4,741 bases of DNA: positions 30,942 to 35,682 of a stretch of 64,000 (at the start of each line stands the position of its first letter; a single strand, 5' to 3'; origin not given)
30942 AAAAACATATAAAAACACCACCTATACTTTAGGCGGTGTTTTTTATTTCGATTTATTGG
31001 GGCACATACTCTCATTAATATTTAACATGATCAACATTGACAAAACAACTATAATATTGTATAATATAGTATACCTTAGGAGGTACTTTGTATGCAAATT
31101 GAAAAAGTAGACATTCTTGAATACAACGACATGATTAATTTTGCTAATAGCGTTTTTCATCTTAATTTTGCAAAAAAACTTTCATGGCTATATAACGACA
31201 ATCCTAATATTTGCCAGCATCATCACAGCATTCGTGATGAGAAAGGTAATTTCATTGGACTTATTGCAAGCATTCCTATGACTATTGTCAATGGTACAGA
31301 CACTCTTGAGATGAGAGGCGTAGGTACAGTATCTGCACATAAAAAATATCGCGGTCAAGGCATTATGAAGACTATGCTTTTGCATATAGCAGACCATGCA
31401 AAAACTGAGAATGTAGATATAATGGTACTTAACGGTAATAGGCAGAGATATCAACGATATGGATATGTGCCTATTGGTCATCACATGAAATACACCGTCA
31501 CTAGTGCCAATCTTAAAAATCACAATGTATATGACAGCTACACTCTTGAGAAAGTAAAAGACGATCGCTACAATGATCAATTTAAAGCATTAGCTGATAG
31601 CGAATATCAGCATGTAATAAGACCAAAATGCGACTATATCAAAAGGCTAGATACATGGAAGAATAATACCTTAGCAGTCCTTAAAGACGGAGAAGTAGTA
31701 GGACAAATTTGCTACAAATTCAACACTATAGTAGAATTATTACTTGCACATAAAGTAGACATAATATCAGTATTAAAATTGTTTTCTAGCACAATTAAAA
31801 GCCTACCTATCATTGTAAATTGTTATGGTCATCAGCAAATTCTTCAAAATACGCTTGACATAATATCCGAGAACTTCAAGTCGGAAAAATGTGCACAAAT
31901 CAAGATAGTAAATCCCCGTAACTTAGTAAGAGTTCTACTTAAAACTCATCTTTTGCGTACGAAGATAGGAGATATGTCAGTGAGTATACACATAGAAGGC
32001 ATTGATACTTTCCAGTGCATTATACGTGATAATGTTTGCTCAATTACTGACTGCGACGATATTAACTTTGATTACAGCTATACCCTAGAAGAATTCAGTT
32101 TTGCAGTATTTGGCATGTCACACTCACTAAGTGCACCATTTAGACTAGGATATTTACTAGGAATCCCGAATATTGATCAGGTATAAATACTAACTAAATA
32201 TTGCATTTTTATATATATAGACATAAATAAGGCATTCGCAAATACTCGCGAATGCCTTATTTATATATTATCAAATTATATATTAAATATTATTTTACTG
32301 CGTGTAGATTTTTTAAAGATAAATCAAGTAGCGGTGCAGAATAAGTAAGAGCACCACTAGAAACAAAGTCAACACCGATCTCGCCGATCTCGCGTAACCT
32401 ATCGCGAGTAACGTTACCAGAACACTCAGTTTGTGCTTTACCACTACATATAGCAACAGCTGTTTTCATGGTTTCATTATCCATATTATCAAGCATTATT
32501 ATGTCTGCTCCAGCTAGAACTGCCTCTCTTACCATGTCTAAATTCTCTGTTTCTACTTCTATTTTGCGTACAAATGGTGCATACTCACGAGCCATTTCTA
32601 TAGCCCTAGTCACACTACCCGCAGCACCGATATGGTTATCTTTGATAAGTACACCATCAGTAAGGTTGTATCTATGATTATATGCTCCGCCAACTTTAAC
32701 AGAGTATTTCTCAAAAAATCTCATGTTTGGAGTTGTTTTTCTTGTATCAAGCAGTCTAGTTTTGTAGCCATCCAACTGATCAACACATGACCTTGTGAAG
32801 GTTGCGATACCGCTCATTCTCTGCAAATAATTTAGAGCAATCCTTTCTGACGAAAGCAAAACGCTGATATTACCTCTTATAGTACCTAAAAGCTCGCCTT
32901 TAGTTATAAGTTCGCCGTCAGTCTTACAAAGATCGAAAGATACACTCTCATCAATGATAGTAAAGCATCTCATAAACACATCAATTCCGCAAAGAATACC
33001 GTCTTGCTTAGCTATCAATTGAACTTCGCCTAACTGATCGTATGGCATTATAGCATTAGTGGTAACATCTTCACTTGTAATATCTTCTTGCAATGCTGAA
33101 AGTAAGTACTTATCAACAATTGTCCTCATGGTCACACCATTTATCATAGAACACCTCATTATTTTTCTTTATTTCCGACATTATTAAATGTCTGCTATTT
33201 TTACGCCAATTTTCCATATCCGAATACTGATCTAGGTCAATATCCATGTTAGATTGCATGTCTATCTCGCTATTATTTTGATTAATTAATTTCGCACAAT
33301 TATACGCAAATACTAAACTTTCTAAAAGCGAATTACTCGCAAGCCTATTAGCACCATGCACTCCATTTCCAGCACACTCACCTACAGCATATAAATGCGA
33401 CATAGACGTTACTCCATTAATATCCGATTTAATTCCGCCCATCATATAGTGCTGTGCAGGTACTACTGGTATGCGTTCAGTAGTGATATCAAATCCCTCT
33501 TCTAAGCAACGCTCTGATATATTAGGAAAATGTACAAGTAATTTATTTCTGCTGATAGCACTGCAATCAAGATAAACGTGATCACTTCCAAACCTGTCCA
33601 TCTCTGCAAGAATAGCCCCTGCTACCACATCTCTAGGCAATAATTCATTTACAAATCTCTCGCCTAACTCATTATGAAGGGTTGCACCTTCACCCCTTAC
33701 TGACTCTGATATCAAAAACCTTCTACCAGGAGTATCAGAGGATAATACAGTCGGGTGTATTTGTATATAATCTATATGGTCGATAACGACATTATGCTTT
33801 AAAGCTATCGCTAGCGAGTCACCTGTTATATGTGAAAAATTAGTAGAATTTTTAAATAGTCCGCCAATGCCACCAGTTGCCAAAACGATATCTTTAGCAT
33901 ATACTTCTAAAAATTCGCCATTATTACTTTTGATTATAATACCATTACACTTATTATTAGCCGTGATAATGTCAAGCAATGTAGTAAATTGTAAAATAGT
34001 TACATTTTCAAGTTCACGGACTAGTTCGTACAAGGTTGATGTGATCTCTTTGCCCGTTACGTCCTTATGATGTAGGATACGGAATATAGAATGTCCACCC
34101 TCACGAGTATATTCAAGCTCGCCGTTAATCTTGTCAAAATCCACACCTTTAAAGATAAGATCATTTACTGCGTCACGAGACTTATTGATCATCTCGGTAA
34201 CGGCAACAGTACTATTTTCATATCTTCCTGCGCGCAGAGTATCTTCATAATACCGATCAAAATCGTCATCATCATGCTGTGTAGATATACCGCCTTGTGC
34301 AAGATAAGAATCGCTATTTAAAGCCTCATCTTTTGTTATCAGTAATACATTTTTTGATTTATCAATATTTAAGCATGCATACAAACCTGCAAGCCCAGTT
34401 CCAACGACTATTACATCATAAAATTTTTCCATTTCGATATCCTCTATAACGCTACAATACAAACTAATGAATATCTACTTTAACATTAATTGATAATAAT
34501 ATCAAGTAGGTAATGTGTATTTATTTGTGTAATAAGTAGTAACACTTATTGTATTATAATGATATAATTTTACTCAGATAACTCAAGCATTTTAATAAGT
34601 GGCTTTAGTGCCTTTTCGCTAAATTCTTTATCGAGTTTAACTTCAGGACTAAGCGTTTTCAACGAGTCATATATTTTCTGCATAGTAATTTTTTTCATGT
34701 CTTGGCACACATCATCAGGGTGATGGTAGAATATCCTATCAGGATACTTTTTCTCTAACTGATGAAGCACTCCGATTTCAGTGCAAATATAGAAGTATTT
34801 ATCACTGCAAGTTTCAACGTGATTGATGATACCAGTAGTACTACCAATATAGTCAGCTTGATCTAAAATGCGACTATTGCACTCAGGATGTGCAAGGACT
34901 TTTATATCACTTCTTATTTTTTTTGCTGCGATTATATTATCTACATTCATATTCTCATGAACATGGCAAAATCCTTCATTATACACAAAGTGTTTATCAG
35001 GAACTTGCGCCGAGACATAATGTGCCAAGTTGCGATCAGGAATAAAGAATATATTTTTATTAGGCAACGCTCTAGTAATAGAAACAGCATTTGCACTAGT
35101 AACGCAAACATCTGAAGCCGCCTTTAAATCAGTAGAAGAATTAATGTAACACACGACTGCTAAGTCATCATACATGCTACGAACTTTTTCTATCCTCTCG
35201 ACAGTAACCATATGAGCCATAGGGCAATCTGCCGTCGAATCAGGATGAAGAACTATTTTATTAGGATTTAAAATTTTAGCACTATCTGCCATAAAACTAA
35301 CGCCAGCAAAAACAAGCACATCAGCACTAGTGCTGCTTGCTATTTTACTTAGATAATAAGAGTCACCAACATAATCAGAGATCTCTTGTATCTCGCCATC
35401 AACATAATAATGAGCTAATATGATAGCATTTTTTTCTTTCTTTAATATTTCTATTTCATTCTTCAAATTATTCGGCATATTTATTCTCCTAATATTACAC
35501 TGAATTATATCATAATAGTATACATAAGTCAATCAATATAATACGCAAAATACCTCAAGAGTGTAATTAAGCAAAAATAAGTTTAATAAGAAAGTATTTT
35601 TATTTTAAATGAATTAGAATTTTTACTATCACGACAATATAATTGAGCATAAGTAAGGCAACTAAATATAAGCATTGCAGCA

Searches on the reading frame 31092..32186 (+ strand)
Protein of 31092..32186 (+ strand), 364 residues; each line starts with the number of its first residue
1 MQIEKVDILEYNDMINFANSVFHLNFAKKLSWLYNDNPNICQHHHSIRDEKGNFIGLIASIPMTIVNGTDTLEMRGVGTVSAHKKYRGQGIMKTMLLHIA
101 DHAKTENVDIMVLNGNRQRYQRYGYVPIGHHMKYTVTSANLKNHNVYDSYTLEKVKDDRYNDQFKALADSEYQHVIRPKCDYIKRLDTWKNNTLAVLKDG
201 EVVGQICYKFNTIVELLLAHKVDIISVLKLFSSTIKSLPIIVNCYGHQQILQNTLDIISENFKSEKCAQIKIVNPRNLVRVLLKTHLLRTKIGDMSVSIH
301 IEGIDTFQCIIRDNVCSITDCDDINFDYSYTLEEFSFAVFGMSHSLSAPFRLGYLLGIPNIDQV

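Call 78: search_protein_families(library=pfam, proteins=[window:31092-32186:+], max_evalue=0.000001)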
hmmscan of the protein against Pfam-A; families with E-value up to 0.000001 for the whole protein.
window:31092-32186:+ (364 aa): 2 families
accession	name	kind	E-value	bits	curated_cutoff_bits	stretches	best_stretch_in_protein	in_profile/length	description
PF13527.13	Acetyltransf_9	-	3.1e-13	50.3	25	1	5-126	4-125/127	Acetyltransferase (GNAT) domain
PF00583.31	Acetyltransf_1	-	3.7e-08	34.1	20.7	0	28-124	18-115/116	Acetyltransferase (GNAT) family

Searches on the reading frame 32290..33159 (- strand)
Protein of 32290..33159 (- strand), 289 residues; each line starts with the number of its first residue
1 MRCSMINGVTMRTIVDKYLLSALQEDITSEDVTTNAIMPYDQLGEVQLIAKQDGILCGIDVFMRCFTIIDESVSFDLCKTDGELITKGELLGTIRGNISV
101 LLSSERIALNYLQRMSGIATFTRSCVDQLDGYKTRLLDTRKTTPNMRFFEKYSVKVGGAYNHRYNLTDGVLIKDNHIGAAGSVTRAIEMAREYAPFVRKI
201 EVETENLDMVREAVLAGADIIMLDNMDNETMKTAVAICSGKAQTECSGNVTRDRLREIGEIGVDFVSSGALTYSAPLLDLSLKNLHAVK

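Call 78: search_protein_families(library=pfam, proteins=[window:32290-33159:-], max_evalue=0.000001)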
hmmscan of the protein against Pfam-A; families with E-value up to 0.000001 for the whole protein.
window:32290-33159:- (289 aa): 2 families
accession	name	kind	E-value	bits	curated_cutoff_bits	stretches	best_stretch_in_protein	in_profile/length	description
PF01729.25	QRPTase_C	-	1e-58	198.2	23.1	1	118-283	1-169/169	Quinolinate phosphoribosyl transferase, C-terminal domain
PF02749.22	QRPTase_N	-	6e-20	71.7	27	1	31-116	1-82/82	Quinolinate phosphoribosyl transferase, N-terminal domain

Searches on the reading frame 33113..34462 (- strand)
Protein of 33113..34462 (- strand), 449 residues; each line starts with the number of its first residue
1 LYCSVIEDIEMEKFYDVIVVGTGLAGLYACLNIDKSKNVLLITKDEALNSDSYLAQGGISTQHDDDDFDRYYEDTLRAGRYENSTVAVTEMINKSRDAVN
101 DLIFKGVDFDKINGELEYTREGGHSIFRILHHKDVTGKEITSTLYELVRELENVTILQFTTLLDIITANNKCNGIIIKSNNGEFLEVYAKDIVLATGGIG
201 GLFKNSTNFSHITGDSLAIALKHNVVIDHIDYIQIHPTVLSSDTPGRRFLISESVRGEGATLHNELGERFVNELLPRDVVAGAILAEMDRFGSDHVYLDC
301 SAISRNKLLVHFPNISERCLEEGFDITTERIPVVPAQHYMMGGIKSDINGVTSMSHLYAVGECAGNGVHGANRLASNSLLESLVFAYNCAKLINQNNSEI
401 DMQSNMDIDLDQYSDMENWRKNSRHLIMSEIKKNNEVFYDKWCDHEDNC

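Call 78: search_protein_families(library=pfam, proteins=[window:33113-34462:-], max_evalue=0.000001)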
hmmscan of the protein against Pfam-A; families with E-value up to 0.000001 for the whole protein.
window:33113-34462:- (449 aa): 2 families
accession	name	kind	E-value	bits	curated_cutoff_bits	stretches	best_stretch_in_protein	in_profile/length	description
PF00890.30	FAD_binding_2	-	7.8e-75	253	20.4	1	16-379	1-414/414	FAD binding domain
PF07992.20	Pyr_redox_2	-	1.6e-07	31.5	26.1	0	15-198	1-109/291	Pyridine nucleotide-disulphide oxidoreductase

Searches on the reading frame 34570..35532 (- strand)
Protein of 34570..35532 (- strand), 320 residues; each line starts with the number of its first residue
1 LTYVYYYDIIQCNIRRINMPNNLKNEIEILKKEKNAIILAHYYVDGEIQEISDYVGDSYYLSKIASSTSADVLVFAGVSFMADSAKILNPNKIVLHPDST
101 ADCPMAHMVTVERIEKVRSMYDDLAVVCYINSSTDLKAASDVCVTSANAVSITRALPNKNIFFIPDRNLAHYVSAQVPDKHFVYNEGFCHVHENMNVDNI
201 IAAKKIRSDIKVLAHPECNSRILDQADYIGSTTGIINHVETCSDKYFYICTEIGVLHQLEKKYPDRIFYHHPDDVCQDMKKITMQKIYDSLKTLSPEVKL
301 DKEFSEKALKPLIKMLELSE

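Call 78: search_protein_families(library=pfam, proteins=[window:34570-35532:-], max_evalue=0.000001)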
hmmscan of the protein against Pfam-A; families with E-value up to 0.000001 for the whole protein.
window:34570-35532:- (320 aa): 1 family
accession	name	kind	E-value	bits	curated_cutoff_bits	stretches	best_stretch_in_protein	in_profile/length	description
PF02445.21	NadA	-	1.2e-112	376.3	27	1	26-317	2-295/295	Quinolinate synthetase A protein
